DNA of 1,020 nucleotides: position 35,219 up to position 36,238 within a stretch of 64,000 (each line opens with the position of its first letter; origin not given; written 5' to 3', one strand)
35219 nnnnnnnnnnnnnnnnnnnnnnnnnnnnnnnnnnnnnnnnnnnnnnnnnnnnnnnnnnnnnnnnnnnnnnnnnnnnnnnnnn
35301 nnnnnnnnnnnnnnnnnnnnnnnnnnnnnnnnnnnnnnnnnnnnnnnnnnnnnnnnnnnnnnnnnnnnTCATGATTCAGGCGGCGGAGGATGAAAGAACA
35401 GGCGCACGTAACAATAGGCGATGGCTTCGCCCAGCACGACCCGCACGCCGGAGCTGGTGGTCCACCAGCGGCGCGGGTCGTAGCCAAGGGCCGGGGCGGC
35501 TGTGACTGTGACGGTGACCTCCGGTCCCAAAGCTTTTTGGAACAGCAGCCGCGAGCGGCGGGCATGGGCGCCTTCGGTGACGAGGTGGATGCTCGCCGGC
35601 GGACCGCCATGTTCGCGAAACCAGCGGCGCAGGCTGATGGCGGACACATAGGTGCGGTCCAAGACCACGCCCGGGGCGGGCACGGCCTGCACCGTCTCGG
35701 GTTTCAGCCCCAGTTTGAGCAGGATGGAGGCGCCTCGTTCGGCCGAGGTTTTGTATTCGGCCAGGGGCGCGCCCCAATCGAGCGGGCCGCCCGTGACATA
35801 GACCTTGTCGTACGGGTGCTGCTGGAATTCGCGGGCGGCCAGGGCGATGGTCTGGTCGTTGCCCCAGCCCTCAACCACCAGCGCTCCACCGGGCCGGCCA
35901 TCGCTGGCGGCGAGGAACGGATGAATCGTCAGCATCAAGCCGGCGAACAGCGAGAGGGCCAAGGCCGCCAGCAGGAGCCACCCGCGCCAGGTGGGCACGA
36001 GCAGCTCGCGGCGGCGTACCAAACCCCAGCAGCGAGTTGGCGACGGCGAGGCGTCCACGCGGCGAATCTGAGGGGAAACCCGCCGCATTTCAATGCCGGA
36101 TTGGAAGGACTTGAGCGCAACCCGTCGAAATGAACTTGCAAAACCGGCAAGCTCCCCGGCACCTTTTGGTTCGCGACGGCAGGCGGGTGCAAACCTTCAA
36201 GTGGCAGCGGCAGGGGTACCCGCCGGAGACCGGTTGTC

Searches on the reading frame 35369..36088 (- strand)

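Call 43: search_protein_families(library=pfam, proteins=[window:35369-36088:-], max_evalue=0.000001)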
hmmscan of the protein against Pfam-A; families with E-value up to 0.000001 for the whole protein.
window:35369-36088:- (239 aa): 1 family
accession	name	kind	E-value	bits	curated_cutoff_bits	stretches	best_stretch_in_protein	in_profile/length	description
PF02698.23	DUF218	-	1.2e-08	35.4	27.6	1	79-223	15-132/133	DUF218 domain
